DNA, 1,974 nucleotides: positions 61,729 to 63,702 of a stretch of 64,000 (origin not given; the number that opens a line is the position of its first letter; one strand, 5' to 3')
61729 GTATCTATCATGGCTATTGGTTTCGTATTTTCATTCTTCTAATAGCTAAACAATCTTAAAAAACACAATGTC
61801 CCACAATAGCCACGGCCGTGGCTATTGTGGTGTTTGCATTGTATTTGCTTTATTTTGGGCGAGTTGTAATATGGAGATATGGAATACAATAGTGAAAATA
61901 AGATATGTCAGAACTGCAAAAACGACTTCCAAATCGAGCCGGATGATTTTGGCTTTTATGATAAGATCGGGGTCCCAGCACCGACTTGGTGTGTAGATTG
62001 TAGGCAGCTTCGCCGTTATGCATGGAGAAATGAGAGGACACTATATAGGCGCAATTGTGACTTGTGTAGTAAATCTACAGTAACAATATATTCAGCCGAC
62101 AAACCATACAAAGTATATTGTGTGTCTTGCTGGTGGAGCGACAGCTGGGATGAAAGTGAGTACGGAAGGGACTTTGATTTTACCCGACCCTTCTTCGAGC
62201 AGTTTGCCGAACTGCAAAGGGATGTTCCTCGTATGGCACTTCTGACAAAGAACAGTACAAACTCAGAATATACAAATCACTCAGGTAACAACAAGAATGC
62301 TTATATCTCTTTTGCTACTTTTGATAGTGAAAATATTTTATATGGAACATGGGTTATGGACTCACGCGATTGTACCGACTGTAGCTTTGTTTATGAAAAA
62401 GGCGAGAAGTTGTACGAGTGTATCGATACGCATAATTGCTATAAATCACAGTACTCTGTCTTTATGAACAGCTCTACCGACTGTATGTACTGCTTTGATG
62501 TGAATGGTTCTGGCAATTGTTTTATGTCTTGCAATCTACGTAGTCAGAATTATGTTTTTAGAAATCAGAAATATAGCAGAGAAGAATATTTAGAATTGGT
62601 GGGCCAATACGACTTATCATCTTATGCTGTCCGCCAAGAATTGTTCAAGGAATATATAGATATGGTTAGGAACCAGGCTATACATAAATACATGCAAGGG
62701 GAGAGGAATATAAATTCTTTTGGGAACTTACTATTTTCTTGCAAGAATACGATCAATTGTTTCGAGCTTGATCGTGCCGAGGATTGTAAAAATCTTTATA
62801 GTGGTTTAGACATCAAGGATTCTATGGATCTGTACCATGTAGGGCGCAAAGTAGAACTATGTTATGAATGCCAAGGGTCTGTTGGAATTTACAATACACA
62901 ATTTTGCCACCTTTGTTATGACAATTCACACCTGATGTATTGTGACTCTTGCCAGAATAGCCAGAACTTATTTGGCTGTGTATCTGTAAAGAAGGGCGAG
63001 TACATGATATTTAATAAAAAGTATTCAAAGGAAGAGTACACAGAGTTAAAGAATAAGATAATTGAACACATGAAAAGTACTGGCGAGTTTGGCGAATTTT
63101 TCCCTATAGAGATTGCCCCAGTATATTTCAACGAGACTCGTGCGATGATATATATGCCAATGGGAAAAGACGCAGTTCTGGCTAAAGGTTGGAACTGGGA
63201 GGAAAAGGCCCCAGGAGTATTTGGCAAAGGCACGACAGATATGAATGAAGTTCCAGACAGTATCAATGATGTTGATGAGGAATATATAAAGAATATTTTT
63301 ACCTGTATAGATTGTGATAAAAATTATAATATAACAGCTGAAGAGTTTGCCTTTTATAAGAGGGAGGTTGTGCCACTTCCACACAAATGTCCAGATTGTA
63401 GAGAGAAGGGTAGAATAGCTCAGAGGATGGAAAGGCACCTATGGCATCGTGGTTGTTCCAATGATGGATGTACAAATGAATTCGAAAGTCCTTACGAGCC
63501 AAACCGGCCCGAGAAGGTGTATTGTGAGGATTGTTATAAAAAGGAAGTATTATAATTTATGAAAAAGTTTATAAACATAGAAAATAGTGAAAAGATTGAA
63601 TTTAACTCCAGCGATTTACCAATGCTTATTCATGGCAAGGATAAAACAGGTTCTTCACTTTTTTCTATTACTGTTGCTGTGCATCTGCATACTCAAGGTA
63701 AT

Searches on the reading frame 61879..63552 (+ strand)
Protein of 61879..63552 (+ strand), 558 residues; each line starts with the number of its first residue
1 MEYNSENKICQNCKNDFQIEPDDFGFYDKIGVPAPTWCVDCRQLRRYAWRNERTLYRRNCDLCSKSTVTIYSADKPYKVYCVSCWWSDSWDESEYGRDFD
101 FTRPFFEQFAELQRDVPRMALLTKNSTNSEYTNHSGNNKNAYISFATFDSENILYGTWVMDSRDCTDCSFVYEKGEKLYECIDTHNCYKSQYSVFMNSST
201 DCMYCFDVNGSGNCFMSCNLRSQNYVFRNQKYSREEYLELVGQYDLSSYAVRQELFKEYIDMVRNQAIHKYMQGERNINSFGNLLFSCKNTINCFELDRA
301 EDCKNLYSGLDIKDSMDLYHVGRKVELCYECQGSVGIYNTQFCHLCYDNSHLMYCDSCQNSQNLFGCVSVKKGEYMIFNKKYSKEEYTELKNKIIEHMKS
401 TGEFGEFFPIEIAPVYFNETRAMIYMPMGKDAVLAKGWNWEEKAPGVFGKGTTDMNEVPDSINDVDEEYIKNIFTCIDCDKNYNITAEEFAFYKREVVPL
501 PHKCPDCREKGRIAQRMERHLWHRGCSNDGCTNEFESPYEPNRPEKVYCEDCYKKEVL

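Call 3: search_protein_families(library=pfam, proteins=[window:61879-63552:+], max_evalue=1)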
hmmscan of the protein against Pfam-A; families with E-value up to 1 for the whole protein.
window:61879-63552:+ (558 aa): 8 families
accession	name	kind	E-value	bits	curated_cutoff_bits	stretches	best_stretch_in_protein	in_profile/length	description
PF13451.12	zf_Tbcl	-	0.0014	19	24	2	474-512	5-44/48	Probable treble clef domain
PF09606.15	Med15_N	-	0.0023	18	24.1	1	374-401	37-64/72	ARC105/Med15 mediator subunit N-terminal KIX domain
PF23477.1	zf_Tbcl_2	-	0.0037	17.4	27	1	530-556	10-36/37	Probable treble clef zinc finger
PF21258.2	Glyco_hydro_120_ins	-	0.08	13.8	27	1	152-194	29-71/121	Glycoside hydrolase 120, insertion domain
PF00036.39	EF-hand_1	-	0.13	12.3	25.4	0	470-490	2-22/29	EF hand domain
PF13405.12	EF-hand_6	-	0.17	12.1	25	0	470-490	2-22/30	EF-hand domain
PF13499.12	EF-hand_7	-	0.4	11.5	30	0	463-491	35-63/67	EF-hand domain pair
PF24441.1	DUF7560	-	0.43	10.8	27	1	503-526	7-30/44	Family of unknown function (DUF7560)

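Call 4: search_protein_families(library=ncbifam, proteins=[window:61879-63552:+], max_evalue=1)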
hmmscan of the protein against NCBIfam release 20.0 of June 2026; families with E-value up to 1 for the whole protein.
window:61879-63552:+ (558 aa): 3 families
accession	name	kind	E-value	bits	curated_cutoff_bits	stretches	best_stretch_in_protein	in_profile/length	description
TIGR04272.1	cxxc_cxxc_Mbark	domain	0.001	18.7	36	1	530-555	10-35/37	CxxC-x17-CxxC domain-containing protein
NF040527.2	blaOXA-5_like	exception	0.15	11.7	574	1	119-157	40-78/267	OXA-5 family class D beta-lactamase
NF011482.0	PRK14892.1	equivalog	0.19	11.7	109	1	59-116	23-80/101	putative transcription elongation factor Elf1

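Call 36: search_protein_families(library=padloc, proteins=[window:61879-63552:+], max_evalue=0.1)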
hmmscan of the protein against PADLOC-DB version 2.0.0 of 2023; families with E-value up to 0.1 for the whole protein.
window:61879-63552:+ (558 aa): 0 families

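Call 37: search_protein_families(library=phrogs, proteins=[window:61879-63552:+], max_evalue=0.1)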
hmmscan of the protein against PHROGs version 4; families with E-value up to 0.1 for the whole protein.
window:61879-63552:+ (558 aa): 2 families
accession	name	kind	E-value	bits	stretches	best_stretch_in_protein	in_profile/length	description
phrog_15341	-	unknown function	1.5e-06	28.8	2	285-374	33-134/276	-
phrog_10371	-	DNA, RNA and nucleotide metabolism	0.044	13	0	462-515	125-172/683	DNA helicase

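Call 85: find_encoding_contigs(protein=window:61879-63552:+, flank=10000, max_places=4)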
Protein window:61879-63552:+ (558 aa): 3 contigs read that carry it; 2 places shown.
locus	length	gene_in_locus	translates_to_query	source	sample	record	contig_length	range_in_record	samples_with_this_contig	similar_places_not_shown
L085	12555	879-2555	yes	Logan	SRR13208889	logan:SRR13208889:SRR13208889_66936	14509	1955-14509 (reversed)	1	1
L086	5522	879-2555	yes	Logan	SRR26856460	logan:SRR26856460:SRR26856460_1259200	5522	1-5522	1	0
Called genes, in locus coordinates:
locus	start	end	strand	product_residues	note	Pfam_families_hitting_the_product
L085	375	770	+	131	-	PF08570:DUF1761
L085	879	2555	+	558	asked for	-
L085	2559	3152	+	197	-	-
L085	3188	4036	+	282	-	-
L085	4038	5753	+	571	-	-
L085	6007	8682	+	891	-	PF03477:ATP-cone, PF00317:Ribonuc_red_lgN, PF02867:Ribonuc_red_lgC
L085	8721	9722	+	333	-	PF00268:Ribonuc_red_sm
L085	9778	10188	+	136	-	-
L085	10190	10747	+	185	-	PF02600:DsbB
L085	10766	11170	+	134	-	PF03091:CutA1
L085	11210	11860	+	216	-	PF01966:HD (weak)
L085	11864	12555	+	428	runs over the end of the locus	PF00364:Biotin_lipoyl (faint), PF25881:HH_YBHG, PF25954:Beta-barrel_RND_2 (weak), PF25990:Beta-barrel_YknX (weak), PF25975:CzcB_C (weak)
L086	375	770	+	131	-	PF08570:DUF1761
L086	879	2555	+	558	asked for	-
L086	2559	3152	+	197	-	-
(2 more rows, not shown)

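Call 87: search_protein_families(library=pfam, proteins=[L085:2559-3149:+, L085:3188-4033:+, L085:4038-5750:+, L085:9778-10185:+], max_evalue=0.01)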
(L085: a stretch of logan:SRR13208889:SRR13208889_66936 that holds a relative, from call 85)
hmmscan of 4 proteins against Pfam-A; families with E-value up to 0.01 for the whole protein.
L085:2559-3149:+ (197 aa): 0 families

L085:3188-4033:+ (282 aa): 0 families

L085:4038-5750:+ (571 aa): 1 family
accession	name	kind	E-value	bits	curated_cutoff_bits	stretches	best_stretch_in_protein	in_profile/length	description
PF23477.1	zf_Tbcl_2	-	0.007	16.5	27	1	539-569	7-36/37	Probable treble clef zinc finger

L085:9778-10185:+ (136 aa): 2 families
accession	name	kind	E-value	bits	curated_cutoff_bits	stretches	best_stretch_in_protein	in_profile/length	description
PF13098.12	Thioredoxin_2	-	0.0007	20.4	27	1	56-124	12-102/104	Thioredoxin-like domain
PF00085.26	Thioredoxin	-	0.0013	19.2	23.5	1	56-113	25-84/103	Thioredoxin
